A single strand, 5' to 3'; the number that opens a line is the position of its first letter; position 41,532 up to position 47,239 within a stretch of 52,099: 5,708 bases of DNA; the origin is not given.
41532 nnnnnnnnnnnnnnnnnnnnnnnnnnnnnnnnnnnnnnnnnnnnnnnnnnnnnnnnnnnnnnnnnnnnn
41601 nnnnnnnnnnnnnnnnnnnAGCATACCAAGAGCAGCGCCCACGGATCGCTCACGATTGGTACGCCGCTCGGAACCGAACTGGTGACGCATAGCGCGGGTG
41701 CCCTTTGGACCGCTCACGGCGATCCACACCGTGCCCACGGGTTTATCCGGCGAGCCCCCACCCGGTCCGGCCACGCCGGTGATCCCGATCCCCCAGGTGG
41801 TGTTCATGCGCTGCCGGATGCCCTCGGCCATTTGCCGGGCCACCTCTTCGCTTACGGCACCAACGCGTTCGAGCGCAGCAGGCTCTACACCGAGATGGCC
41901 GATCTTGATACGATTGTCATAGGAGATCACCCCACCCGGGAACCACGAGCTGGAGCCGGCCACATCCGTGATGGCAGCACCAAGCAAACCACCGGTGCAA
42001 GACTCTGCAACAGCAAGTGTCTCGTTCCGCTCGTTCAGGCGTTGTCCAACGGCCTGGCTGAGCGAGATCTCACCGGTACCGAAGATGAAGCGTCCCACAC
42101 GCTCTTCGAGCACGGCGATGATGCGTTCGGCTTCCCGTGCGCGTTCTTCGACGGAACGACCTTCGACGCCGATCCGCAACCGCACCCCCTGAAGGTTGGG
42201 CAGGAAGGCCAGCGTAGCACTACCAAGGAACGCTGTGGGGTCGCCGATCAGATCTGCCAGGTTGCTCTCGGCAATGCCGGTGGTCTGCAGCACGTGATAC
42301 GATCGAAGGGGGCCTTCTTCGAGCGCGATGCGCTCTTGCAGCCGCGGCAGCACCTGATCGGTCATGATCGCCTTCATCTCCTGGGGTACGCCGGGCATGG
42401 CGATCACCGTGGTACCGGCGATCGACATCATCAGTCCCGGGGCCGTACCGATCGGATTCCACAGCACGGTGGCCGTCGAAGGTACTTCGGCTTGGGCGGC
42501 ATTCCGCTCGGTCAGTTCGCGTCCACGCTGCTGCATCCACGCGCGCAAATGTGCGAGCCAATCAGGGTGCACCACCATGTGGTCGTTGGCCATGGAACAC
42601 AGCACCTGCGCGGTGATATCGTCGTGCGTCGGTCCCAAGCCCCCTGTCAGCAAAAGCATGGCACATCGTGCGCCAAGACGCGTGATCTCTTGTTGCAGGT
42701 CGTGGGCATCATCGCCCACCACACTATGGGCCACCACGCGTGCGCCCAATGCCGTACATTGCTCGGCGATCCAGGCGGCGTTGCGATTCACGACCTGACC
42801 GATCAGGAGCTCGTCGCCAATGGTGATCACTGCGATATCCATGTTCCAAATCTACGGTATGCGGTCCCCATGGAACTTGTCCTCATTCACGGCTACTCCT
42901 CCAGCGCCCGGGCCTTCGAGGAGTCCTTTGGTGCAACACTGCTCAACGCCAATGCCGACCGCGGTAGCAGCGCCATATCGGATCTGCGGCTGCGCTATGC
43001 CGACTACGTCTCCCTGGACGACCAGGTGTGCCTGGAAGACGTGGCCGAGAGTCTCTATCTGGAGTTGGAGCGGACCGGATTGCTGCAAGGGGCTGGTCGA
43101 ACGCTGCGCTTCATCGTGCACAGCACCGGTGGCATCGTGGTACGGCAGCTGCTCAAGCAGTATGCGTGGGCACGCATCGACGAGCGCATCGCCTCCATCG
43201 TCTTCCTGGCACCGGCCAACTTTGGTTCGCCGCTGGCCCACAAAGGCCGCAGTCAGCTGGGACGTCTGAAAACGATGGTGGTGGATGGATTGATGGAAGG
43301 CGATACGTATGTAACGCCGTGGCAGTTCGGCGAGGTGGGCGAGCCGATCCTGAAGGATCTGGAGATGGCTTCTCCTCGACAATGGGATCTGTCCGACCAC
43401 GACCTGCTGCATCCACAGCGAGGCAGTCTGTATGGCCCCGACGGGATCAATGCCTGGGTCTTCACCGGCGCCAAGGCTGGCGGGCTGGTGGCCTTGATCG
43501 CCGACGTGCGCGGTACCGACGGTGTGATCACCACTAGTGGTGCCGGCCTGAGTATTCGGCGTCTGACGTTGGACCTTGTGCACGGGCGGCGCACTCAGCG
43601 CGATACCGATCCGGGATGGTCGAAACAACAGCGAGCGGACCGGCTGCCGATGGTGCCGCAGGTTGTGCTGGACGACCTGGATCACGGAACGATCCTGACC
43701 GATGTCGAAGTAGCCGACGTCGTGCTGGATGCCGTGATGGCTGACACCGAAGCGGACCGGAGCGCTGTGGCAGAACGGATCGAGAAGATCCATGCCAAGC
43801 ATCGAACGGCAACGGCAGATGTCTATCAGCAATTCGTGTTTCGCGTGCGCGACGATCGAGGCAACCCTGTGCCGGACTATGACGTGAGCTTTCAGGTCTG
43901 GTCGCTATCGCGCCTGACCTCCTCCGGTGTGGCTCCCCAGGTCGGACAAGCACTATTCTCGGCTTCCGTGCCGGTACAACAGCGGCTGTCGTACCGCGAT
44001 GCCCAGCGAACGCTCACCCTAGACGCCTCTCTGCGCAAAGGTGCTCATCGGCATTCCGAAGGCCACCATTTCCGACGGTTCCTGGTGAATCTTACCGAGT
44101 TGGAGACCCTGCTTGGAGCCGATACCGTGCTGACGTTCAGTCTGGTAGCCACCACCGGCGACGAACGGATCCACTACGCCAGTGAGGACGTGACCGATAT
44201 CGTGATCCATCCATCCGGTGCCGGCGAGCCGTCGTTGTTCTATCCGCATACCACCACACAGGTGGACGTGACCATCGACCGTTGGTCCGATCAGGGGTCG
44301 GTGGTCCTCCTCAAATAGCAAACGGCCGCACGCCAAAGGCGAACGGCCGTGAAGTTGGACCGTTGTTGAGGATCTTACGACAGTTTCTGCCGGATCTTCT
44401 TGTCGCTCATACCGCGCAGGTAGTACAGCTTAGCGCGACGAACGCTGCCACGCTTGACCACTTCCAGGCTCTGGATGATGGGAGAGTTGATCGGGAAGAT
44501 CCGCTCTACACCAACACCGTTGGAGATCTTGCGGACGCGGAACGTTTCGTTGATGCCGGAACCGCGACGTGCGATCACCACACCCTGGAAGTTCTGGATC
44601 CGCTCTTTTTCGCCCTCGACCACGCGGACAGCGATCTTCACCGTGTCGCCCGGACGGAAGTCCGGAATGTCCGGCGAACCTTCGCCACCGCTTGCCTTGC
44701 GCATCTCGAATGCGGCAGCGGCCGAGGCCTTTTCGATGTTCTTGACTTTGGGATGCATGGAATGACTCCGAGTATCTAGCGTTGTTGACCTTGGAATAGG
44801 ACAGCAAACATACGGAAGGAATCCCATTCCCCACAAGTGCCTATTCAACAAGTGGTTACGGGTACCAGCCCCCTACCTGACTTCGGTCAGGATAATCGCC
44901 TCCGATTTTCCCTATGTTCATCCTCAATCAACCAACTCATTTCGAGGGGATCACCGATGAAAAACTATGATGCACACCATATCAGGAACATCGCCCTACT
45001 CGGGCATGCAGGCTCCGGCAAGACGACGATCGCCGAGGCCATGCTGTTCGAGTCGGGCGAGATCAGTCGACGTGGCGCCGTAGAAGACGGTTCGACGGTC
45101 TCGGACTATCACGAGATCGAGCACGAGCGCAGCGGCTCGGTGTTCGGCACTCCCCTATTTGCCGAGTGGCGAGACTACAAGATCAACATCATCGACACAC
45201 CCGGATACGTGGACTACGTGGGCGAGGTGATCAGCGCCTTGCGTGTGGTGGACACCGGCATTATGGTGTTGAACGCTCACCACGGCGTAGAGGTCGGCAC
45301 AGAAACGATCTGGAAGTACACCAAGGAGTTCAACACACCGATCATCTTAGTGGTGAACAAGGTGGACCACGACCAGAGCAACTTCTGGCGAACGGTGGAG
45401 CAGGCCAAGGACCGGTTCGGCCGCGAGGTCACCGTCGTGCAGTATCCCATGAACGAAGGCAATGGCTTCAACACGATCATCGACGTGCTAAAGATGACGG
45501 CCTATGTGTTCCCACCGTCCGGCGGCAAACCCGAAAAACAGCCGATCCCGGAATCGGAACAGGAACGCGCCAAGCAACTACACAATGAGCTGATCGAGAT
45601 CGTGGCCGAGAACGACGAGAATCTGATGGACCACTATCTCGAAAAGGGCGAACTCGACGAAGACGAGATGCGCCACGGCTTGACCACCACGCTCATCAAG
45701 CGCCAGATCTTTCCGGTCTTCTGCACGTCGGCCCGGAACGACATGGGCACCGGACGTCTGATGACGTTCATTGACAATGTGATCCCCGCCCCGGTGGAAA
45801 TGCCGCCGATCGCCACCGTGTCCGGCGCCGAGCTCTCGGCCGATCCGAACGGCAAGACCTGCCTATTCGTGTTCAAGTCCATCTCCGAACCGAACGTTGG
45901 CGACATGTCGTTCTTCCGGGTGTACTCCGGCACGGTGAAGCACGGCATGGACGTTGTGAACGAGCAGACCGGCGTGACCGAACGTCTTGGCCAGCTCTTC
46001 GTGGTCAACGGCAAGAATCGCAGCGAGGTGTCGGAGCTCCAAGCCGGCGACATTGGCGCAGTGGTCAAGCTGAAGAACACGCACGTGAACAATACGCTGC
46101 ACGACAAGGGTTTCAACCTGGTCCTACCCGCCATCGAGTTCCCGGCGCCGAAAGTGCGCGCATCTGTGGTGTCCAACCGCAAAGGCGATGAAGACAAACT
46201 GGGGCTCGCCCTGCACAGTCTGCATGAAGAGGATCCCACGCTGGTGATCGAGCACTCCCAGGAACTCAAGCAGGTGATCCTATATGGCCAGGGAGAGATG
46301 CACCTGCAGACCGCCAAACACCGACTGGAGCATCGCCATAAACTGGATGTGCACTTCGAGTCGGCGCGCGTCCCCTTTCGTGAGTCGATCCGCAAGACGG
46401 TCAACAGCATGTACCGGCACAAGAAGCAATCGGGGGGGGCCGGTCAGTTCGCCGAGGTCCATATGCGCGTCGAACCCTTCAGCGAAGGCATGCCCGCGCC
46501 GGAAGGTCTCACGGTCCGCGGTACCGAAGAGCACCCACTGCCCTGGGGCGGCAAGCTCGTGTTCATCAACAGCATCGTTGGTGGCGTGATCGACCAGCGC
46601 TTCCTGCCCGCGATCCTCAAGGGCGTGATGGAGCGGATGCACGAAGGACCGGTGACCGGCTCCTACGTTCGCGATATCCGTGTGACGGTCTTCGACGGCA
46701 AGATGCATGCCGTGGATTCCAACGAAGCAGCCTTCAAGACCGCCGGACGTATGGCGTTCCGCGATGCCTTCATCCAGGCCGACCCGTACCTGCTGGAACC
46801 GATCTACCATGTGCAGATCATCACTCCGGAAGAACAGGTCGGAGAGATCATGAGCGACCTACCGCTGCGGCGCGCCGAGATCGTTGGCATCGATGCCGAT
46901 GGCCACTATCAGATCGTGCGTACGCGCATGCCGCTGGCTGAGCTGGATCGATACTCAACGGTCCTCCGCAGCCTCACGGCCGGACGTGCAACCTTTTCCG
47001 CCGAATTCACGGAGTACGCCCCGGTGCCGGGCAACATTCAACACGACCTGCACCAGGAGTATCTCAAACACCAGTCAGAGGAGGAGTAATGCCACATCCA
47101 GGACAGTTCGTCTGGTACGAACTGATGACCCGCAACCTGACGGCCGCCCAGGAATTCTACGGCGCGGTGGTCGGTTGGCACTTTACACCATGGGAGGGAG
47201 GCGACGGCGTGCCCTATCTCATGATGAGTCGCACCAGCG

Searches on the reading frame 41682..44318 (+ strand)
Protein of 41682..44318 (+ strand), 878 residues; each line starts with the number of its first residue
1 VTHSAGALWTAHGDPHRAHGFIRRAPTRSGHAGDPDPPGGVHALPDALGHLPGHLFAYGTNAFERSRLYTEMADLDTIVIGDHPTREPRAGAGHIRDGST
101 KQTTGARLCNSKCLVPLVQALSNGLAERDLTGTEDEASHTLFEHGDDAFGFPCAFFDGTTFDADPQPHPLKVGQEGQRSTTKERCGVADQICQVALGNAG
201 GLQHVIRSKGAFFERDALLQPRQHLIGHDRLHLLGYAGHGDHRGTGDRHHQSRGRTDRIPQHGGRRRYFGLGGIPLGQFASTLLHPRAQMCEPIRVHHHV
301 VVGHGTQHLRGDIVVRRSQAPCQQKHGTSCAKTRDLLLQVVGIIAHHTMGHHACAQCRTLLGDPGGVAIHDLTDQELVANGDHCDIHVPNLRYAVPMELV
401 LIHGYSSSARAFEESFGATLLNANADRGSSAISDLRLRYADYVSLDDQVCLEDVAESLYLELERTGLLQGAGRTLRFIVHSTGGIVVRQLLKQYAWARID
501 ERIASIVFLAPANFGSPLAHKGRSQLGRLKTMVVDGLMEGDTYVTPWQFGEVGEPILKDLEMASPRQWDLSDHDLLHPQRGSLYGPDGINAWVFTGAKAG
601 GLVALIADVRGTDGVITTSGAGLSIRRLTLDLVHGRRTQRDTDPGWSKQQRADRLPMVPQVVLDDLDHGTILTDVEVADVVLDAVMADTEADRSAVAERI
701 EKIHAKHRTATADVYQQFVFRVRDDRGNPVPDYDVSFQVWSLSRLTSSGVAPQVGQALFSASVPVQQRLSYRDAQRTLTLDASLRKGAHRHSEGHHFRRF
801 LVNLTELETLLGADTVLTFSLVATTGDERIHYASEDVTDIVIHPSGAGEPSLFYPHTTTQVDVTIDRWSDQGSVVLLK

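Call 54: search_protein_families(library=pfam, proteins=[window:41682-44318:+], max_evalue=0.00001)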
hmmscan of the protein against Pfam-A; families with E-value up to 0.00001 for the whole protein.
window:41682-44318:+ (878 aa): 1 family
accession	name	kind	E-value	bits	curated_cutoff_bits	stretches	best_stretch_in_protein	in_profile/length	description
PF24096.1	DUF7379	-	6.2e-07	30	33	1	399-525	1-125/191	Domain of unknown function (DUF7379)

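Call 78: search_protein_families(library=pfam, proteins=[window:41682-44318:+], max_evalue=0.01)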
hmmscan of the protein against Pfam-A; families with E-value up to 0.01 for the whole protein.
window:41682-44318:+ (878 aa): 1 family
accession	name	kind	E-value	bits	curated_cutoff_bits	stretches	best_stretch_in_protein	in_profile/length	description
PF24096.1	DUF7379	-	6.2e-07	30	33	1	399-525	1-125/191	Domain of unknown function (DUF7379)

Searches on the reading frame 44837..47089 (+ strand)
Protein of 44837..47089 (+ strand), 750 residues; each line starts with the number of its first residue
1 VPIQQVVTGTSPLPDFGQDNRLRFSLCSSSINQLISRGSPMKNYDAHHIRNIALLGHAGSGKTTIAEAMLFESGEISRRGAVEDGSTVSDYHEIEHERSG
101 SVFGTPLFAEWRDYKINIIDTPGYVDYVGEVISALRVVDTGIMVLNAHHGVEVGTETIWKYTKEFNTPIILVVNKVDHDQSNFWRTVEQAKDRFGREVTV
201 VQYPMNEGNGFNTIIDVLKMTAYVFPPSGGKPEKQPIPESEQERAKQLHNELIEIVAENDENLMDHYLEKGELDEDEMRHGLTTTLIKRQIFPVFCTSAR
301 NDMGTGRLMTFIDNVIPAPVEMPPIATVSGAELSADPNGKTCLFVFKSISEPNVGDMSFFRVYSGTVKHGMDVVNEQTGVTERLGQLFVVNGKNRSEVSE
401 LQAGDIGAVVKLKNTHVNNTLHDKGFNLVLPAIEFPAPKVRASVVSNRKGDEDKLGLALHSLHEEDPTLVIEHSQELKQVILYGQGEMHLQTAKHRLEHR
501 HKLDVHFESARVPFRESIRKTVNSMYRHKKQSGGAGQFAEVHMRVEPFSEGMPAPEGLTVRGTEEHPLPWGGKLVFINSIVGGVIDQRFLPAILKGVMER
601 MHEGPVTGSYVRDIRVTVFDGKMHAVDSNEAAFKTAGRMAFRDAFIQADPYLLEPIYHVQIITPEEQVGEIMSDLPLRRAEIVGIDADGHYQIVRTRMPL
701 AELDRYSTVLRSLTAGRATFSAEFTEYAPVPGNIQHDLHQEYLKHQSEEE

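Call 54: search_protein_families(library=pfam, proteins=[window:44837-47089:+], max_evalue=0.00001)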
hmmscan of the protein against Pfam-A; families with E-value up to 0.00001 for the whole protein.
window:44837-47089:+ (750 aa): 7 families
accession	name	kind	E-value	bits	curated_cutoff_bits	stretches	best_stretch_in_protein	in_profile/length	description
PF00009.33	GTP_EFTU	-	2.3e-43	148.4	26.5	1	48-317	2-187/188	Elongation factor Tu GTP binding domain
PF03764.24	EFG_IV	-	1.6e-34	118.7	24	2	566-648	38-120/121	Elongation factor G, domain IV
PF00679.30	EFG_C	-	7.6e-25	87.2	27.9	1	652-737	2-88/89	Elongation factor G C-terminus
PF14492.12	EFG_III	-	1.5e-18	67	27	1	435-507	1-73/75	Elongation Factor G, domain III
PF22042.2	EF-G_D2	-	1.4e-13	51.2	27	1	342-422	3-82/84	Elongation factor G domain 2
PF03144.31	GTP_EFTU_D2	-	4.5e-10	40.2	30.3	1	358-421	4-72/73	Elongation factor Tu domain 2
PF01926.29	MMR_HSR1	-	2e-06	28.3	21.9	1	52-175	2-113/113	50S ribosome-binding GTPase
